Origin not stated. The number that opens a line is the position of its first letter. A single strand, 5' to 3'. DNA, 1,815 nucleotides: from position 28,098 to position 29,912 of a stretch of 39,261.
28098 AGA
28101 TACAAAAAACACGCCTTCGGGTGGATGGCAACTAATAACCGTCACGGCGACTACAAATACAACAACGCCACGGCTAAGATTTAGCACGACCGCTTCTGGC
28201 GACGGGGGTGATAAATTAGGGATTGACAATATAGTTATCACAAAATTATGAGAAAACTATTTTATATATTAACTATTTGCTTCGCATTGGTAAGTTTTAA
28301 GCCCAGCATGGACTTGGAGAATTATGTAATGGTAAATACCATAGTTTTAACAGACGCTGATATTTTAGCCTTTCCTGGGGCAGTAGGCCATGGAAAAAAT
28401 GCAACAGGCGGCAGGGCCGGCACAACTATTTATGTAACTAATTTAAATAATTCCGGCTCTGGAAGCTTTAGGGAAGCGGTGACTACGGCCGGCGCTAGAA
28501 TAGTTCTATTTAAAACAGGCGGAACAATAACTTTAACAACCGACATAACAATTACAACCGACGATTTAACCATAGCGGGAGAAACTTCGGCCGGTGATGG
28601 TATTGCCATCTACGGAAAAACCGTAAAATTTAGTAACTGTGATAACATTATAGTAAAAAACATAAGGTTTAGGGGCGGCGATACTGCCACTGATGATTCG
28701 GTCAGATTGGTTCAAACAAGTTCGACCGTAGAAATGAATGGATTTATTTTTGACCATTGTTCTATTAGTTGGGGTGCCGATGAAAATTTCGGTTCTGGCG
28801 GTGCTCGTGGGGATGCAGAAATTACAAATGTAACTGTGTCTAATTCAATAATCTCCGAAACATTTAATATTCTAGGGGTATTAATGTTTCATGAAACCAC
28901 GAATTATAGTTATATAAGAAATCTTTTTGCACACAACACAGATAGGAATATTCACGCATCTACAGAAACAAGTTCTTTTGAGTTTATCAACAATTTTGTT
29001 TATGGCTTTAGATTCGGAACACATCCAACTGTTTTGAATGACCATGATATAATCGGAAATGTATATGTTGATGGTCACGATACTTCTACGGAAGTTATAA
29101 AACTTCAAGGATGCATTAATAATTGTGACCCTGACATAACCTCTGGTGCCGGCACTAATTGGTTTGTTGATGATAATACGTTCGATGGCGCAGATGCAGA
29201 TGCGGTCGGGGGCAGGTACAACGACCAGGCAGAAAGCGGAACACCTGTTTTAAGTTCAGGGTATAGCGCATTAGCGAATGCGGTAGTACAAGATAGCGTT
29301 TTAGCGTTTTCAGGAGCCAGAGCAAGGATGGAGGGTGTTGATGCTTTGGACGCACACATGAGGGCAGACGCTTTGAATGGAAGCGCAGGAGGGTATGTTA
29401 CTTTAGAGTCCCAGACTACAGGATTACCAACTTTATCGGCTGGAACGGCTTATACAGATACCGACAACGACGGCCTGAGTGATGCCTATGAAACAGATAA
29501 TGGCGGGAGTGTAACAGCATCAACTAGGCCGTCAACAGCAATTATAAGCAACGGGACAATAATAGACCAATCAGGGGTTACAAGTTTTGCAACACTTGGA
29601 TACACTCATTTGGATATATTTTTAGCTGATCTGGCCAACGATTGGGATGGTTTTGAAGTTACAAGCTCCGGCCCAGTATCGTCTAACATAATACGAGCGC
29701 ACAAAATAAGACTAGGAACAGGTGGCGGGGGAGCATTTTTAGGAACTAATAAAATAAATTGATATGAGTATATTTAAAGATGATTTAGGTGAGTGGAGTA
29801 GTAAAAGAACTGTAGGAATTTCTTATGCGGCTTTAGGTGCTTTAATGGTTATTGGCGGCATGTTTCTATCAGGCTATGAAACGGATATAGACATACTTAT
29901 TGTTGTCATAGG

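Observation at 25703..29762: Three translationally coupled ORFs with Bacteroidota-style signal peptides (fibre/adhesin-like, CBM-like, PL1 pectate-lyase-like) just upstream of the holin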

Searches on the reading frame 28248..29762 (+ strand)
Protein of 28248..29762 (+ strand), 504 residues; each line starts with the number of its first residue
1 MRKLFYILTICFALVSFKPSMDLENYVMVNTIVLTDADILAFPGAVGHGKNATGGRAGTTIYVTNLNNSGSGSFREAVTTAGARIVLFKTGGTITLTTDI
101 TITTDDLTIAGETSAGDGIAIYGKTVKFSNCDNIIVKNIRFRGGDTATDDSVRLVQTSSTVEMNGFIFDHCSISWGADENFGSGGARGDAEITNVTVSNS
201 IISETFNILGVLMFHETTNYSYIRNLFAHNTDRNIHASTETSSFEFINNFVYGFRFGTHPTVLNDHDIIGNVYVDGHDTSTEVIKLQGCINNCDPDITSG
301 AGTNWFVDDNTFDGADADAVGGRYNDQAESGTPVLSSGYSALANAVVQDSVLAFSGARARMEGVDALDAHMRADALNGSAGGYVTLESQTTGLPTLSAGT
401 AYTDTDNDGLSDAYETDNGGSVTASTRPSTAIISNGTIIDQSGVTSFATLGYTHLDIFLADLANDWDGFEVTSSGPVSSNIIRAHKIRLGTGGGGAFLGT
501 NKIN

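Call 4: search_protein_families(library=pfam, proteins=[window:28248-29762:+], max_evalue=0.1)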
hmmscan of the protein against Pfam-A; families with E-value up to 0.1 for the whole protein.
window:28248-29762:+ (504 aa): 1 family
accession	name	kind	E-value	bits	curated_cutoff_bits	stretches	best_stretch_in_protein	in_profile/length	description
PF18884.5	TSP3_bac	-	0.012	15.9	25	1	404-419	1-16/22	Bacterial TSP3 repeat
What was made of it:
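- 29457..29492 (+): TSP3-type Ca-binding loop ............, residues 404-415. Pfam TSP3_bac 0.012 (call 4).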

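Call 5: search_protein_families(library=phrogs, proteins=[window:28248-29762:+], max_evalue=0.01)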
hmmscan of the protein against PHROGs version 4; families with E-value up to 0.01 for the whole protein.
window:28248-29762:+ (504 aa): 2 families
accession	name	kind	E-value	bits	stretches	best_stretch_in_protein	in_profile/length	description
phrog_27797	-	moron, auxiliary metabolic gene and host takeover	4.2e-43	148.6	1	28-465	207-657/657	pectate lyase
phrog_10327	-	other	8e-22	77.7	1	37-422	655-1060/1094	hydrolase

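Call 7: search_dna_similar(query=window:28248-29762:+, collection=phages, mode=protein, max_rows=30)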
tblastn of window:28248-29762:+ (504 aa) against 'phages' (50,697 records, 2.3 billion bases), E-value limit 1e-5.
Records with a match: 35; places in all: 39; records where one place covers at least 80% of the query: 9.
Best place of each record, by identity: <60% 35.
By first word of the organism name: Cellulophaga 21; Bacteriophage 11; Caudoviricetes 3.
By host as written in the record: - 14; Cellulophaga sp. MM#3 4; Cellulophaga baltica #13 3; Cellulophaga baltica MM#3 3; Cellulophaga sp. HaHa_2_1 3; Cellulophaga baltica #10 2; Cellulophaga baltica NN015839 2; Cellulophaga baltica #19 1; and 3 more.
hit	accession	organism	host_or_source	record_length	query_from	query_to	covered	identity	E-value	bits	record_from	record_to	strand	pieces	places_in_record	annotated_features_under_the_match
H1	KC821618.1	Cellulophaga phage phi10:1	Cellulophaga baltica #10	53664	1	466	92%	30.1%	3e-26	119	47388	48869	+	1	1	pectate lyase | structural protein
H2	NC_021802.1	Cellulophaga phage phi10:1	Cellulophaga baltica #10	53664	1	466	92%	30.1%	3e-26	119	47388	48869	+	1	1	pectate lyase | tail fiber protein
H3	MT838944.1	Bacteriophage sp.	human fecal samples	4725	7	419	82%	30.2%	2e-15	170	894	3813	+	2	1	record has no annotation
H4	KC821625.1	Cellulophaga phage phi13:1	Cellulophaga baltica #13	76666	22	458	87%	28.3%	2e-14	83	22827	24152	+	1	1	SGNH hydrolase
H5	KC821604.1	Cellulophaga phage phiST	Cellulophaga baltica MM#3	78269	22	458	87%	28.3%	2e-14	83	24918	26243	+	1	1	SGNH hydrolase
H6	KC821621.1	Cellulophaga phage phi19:2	Cellulophaga baltica #19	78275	22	458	87%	28.3%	2e-14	83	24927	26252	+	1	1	SGNH hydrolase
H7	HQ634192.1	Cellulophaga phage phiST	Cellulophaga sp. MM#3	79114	22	458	87%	28.3%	2e-14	83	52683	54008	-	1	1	hypothetical protein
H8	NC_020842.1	Cellulophaga phage phiST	Cellulophaga sp. MM#3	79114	22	458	87%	28.3%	2e-14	83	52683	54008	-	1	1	hydrolase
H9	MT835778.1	Bacteriophage sp.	human fecal samples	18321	1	465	92%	25.9%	6e-11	71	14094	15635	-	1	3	record has no annotation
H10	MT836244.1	Bacteriophage sp.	human fecal samples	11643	37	415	75%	29.4%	2e-28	125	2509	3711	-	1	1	record has no annotation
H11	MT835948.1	Bacteriophage sp.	human fecal samples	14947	26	418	78%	28.2%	2e-25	116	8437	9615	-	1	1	record has no annotation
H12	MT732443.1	Cellulophaga phage Nekkels_1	Cellulophaga sp. HaHa_2_1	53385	39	419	76%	28.8%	2e-17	92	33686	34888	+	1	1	pectate lyase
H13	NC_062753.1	Cellulophaga phage Nekkels_1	Cellulophaga sp. HaHa_2_1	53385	39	419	76%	28.8%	2e-17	92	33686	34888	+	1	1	pectate lyase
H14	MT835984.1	Bacteriophage sp.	human fecal samples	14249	32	419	77%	28.1%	3e-14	82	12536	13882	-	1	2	record has no annotation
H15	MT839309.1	Bacteriophage sp.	human fecal samples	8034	37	419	76%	28.1%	3e-20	100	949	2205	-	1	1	record has no annotation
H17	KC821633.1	Cellulophaga phage phi13:2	Cellulophaga baltica #13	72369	36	419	76%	27.9%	7e-16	87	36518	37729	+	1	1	pectate lyase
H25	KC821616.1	Cellulophaga phage phiSM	Cellulophaga baltica MM#3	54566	39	428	77%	27.0%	6e-14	81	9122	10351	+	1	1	pectate lyase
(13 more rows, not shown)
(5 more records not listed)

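Call 8: get_annotated_region(hit=H1, flank=9000)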
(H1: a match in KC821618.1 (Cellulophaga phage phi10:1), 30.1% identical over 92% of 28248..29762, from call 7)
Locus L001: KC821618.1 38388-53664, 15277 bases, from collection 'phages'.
description: Cellulophaga phage phi10:1, complete genome.
organism: Cellulophaga phage phi10:1 (NCBI taxid 1327981)
taxonomy: Viruses; Duplodnaviria; Heunggongvirae; Uroviricota; Caudoviricetes; Assiduviridae; Cebadecemvirus; Cebadecemvirus phi10una
host: Cellulophaga baltica #10; source: seawater; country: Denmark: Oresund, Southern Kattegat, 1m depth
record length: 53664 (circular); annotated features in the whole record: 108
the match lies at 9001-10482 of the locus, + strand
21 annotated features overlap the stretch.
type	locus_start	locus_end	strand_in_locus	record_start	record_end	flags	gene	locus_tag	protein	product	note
CDS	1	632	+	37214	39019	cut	-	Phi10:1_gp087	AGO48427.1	structural protein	annotation based on experimental MS/MS proteomics analysis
CDS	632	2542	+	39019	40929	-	-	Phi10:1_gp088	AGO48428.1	structural protein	annotation based on experimental MS/MS proteomics analysis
CDS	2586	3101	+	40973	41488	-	-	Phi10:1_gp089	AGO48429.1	phage tail protein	annotation based on sequence similarity to CDD cl11463 and Pfam PF06199.6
CDS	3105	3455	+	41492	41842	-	-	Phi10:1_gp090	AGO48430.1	structural protein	annotation based on experimental MS/MS proteomics analysis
CDS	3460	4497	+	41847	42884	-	-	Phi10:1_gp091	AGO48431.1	structural protein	annotation based on experimental MS/MS proteomics analysis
CDS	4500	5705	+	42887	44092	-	-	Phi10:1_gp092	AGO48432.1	structural protein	annotation based on experimental MS/MS proteomics analysis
CDS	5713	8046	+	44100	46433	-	-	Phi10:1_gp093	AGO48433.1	structural protein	annotation based on experimental MS/MS proteomics analysis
CDS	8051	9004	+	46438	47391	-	-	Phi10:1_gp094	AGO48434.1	structural protein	annotation based on experimental MS/MS proteomics analysis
CDS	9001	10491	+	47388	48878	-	-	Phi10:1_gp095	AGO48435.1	pectate lyase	annotation based on sequence similarity to NCBI YP_003533398, CDD cl01593, and Pfam PF00544.14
CDS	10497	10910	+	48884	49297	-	-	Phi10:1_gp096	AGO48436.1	hypothetical protein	-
CDS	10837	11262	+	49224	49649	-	-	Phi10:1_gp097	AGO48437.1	hypothetical protein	-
CDS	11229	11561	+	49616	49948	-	-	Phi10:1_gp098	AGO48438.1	hypothetical protein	-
CDS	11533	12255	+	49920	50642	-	-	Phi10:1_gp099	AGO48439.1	hypothetical protein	-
CDS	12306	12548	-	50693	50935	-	-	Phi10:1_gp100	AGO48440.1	hypothetical protein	-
CDS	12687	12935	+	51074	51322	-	-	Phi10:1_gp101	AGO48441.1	hypothetical protein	-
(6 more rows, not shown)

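Call 9: search_solved_structures(query=window:28248-29762:+, max_evalue=1, show_alignments=2)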
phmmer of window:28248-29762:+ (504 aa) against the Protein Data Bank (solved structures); distinct sequences matched with E-value up to 1: 21.
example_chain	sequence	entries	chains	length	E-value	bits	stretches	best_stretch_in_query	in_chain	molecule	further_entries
9buj_A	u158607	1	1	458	3.2e-20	75.5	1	39-312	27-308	Pectate lyase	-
6fi2_A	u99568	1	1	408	0.00022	23.3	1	46-256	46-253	VexL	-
6v39_T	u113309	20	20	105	0.087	14.7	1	348-404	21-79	50S ribosomal protein L24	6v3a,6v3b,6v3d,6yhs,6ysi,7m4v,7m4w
9atm_R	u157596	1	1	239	0.24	13.3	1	196-277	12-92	SARS-CoV-2 EG.5 RBD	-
9au1_R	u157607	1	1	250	0.25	13.2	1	196-277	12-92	SARS-CoV-2 XBB.1.5 RBD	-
8wrl_B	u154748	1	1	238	0.38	12.6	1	199-277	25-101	Spike protein S1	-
8s9g_E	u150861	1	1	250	0.46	12.3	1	196-277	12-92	Spike glycoprotein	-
8i9h_E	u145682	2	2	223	0.53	12.2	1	206-277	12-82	Spike protein S2'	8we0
9le9_E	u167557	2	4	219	0.53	12.2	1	206-277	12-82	Spike protein S1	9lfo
8we4_B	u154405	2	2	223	0.53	12.1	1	206-277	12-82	Spike protein S1 | Spike protein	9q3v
9cff_A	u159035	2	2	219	0.55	12.1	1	206-277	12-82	Spike protein S1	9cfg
9cfh_A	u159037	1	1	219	0.55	12.1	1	206-277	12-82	Spike protein S1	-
8wpw_R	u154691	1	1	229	0.56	12.1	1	206-277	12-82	Spike protein S1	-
8xn3_B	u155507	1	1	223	0.56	12.1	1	206-277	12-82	Spike protein S1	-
8xn2_B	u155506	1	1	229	0.59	12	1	206-277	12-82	Spike protein S1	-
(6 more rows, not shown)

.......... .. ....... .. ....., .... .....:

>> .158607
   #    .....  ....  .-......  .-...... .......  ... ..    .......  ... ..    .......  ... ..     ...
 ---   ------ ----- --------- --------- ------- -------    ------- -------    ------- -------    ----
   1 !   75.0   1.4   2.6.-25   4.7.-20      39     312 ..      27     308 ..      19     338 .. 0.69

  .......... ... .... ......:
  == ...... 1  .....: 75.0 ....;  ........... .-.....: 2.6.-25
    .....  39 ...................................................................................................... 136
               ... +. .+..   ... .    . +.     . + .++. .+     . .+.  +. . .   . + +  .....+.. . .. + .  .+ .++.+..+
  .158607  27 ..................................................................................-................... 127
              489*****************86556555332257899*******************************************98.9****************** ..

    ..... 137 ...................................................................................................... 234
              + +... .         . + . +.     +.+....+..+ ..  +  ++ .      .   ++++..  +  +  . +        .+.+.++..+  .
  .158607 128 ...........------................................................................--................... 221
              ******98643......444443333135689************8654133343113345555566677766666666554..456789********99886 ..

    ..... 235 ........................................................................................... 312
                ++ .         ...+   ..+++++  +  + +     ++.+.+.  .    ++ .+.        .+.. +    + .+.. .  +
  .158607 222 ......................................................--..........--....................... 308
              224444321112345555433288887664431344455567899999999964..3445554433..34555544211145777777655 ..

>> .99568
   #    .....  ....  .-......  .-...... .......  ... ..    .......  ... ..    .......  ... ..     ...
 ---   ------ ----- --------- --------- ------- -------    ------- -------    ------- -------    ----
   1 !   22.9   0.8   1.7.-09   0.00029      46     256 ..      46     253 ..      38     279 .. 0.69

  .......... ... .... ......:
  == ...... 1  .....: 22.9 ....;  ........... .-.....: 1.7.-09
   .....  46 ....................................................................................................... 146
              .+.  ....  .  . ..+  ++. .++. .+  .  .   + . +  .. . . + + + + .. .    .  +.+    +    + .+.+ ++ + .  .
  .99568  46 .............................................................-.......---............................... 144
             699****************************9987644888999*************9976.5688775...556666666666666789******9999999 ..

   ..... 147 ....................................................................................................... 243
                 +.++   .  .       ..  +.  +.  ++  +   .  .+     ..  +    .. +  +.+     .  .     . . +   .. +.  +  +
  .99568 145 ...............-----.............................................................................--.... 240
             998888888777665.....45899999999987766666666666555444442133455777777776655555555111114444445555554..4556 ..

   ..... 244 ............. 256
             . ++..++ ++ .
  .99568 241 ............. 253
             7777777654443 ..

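Call 12: search_protein_families(library=ncbifam, proteins=[window:28248-29762:+], max_evalue=0.1)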
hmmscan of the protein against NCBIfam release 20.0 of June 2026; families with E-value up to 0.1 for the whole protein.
window:28248-29762:+ (504 aa): 1 family
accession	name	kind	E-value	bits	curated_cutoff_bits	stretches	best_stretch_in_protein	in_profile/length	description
NF041900.1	pec_ly_PelZ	equivalog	1.1e-32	113.4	840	1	29-399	15-399/422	pectate lyase PelZ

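Call 16: find_homologous_proteins(query=window:28248-29759:+, max_evalue=0.00001)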
Query window:28248-29759:+ (504 aa): 602 proteins with E <= 0.00001 among 8000 candidates; the best 120 are listed.
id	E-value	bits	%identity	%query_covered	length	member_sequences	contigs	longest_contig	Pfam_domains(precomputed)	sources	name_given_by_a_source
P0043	0.0e+0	1107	100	100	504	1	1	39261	-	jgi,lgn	-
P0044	6.9e-176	604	70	78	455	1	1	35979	-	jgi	-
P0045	2.3e-150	520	54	93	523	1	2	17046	-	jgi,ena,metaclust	metaclust:\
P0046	3.9e-146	506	53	92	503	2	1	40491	-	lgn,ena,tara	tara:strand:+ start:5952 stop:7463 length:1512 start_codon:yes stop_codon:yes gene_type:complete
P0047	1.5e-145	504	56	92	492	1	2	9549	-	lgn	-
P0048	3.9e-124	433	49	100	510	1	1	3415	-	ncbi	-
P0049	5.3e-115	403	47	94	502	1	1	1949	-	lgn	-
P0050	3.3e-106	374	46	92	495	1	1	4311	-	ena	-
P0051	5.5e-96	340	44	88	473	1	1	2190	-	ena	-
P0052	2.3e-93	332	42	94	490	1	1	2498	-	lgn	-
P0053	1.7e-88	316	39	93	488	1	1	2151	-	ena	-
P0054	5.0e-88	314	43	93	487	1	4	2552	-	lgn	-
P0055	2.5e-87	312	41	94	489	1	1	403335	-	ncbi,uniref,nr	ncbi:hypothetical protein [Flagellimonas onchidii]|uniref:hypothetical protein n=1 Tax=Flagellimonas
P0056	2.6e-87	312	41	88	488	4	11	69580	-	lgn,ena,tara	tara:strand:- start:3383 stop:4849 length:1467 start_codon:yes stop_codon:yes gene_type:complete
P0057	1.3e-86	309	42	87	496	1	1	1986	-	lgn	-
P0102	4.3e-48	182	36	85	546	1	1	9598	PF13585.13,PF18962.8,PF13860.13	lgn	-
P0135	1.2e-39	154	34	84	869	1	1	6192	PF17963.8,PF17892.8,PF18962.8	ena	-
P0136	1.2e-39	154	34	84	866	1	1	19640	PF17963.8,PF17892.8,PF18962.8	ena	-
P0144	6.1e-39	152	34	84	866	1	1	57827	PF17963.8,PF17892.8,PF18962.8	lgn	-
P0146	9.1e-39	152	31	82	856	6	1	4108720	PF18962.8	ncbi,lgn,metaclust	metaclust:status=active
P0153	3.7e-38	150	36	55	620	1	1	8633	PF18962.8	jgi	jgi:pectate lyase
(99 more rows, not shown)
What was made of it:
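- On Type IX secretion (T9SS) cargo: Several bacterial PL1 homologues do carry PF18962 (call 16).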

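Call 21: find_encoding_contigs(protein=P0044, flank=8000, max_places=2)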
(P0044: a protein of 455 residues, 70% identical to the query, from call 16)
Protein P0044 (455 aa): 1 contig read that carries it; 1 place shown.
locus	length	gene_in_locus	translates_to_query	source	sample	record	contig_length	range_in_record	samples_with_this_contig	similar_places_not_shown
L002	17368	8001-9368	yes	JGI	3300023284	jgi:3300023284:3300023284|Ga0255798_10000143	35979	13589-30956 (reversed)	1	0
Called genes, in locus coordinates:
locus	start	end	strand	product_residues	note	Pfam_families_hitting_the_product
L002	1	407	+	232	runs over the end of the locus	-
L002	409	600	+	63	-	-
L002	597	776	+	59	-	-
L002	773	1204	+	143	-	-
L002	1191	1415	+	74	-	-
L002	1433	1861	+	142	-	-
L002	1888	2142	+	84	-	-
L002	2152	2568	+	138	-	-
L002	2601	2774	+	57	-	-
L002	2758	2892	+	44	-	-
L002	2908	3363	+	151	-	PF24746:DUF7694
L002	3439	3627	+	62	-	-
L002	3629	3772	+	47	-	-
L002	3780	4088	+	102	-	-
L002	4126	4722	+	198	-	-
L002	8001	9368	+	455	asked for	-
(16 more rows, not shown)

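Call 22: find_encoding_contigs(protein=P0046, flank=8000, max_places=2)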
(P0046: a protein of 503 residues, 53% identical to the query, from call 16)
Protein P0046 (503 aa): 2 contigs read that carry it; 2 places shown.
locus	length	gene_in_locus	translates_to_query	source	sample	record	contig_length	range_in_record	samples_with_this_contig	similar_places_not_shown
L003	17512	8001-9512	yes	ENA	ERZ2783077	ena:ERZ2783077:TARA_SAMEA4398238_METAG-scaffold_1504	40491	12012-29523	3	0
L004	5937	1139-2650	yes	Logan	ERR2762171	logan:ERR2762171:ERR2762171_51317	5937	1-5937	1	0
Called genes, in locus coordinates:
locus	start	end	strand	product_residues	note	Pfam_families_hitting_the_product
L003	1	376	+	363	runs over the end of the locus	PF00574:CLP_protease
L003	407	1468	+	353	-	-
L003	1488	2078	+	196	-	-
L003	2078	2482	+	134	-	-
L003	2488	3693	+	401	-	-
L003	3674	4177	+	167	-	PF20459:DUF6712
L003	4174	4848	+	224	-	-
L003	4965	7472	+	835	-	-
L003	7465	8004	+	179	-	-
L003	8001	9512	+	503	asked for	-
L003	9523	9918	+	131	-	-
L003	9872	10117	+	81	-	-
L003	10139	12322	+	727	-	-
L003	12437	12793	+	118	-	-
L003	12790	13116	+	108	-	-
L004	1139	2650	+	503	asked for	-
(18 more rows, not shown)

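Call 25: get_annotated_region(hit=H17, flank=6000)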
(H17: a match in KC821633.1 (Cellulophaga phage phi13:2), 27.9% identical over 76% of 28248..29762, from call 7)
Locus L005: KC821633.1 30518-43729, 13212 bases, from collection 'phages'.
description: Cellulophaga phage phi13:2, complete genome.
organism: Cellulophaga phage phi13:2 (NCBI taxid 1328030)
taxonomy: Viruses; Duplodnaviria; Heunggongvirae; Uroviricota; Caudoviricetes; Pachyviridae; Baltivirus; Baltivirus phi13duo
host: Cellulophaga baltica #13; source: seawater; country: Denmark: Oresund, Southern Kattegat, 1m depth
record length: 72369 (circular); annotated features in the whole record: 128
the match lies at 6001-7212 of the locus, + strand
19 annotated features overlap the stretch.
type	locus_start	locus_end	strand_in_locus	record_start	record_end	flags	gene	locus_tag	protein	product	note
CDS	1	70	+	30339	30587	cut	-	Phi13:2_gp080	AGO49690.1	hypothetical protein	-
CDS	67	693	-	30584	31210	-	-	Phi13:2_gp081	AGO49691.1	hypothetical protein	-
CDS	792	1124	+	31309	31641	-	-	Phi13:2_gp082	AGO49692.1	hypothetical protein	-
CDS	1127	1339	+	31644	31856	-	-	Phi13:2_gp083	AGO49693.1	hypothetical protein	-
CDS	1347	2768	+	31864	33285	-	-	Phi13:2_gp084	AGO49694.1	structural protein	annotation based on similarity to Cellulophaga phage phi8:3_gp85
CDS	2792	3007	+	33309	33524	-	-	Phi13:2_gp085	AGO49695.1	structural protein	annotation based on sequence similarity to NCBI YP_001595900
CDS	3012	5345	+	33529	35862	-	-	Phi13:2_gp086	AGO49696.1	pectate lyase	annotation based on sequence similarity to Pfam PF12708.2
CDS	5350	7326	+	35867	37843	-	-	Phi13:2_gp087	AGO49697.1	pectate lyase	annotation based on sequence similarity to NCBI YP_004449097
CDS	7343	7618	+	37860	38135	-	-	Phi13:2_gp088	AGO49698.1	hypothetical protein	-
CDS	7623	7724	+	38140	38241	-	-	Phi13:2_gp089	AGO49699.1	hypothetical protein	-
CDS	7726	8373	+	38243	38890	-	-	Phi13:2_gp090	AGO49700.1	hypothetical protein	-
CDS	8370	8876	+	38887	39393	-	-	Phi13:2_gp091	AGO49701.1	hypothetical protein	-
CDS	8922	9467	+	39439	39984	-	-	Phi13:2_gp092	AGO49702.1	glycosyl hydrolase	annotation based on sequence similarity to NCBI EGM60524, CDD cl09583, and Pfam PF05838.7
CDS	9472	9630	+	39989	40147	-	-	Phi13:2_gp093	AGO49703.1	hypothetical protein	-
CDS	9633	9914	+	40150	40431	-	-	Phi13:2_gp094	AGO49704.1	hypothetical protein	-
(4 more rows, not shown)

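Call 26: get_annotated_region(hit=H25, flank=6000)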
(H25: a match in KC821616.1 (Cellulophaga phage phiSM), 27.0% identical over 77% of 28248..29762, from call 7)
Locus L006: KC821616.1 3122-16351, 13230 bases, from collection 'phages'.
description: Cellulophaga phage phiSM, complete genome.
organism: Cellulophaga phage phiSM (NCBI taxid 756280)
taxonomy: Viruses; Duplodnaviria; Heunggongvirae; Uroviricota; Caudoviricetes
host: Cellulophaga baltica MM#3; source: seawater; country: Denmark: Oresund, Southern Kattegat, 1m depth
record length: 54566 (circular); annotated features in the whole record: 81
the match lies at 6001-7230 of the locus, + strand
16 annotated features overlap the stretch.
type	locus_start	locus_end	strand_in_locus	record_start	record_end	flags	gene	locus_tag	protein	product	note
CDS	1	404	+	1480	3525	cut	-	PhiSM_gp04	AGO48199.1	phage terminase large subunit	annotation based on sequence similarity to NCBI YP_005594734, CDD pfam05876, and Pfam PF05876.7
CDS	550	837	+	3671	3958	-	-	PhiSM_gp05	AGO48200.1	structural protein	annotation based on experimental MS/MS proteomics analysis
CDS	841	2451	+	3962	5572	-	-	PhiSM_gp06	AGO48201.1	phage portal protein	annotation based on sequence similarity to NCBI ZP_10505547, CDD pfam05136, and Pfam PF05136.8; part of structural ...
CDS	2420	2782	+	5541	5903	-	-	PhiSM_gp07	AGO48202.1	structural protein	annotation based on experimental MS/MS proteomics analysis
CDS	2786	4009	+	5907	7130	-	-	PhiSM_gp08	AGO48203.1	structural protein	annotation based on experimental MS/MS proteomics analysis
CDS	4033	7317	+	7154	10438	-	-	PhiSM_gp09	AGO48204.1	pectate lyase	annotation based on sequence similarity to NCBI YP_004449097, CDD cd00229, and Pfam PF13472.1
CDS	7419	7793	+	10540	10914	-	-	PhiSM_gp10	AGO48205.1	hypothetical protein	-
CDS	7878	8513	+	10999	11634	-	-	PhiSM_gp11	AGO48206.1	hypothetical protein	-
CDS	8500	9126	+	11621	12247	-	-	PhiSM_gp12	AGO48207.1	L-alanoyl-D-glutamate peptidase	annotation based on sequence similarity to NCBI YP_004941685, CDD pfam13539, and Pfam PF13539.1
CDS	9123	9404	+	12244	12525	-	-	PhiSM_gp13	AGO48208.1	hypothetical protein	-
CDS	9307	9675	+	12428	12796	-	-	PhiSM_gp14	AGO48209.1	hypothetical protein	-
CDS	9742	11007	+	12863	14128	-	-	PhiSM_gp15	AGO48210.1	Clp protease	annotation based on sequence similarity to NCBI YP_004990807 and CDD cl15763; part of structural virion based on ...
CDS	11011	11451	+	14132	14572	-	-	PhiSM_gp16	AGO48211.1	structural protein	annotation based on experimental MS/MS proteomics analysis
CDS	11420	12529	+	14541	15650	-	-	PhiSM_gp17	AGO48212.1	major capsid protein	annotation based on sequence similarity to NCBI YP_006387994, CDD pfam03864, and Pfam PF03864.10; part of structural ...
CDS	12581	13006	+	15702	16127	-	-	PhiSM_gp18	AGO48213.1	hypothetical protein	-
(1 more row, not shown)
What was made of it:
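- The PL1-containing lyases are missing from the MS-detected virion sets of phi10:1 and phiSM (calls 8, 26).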
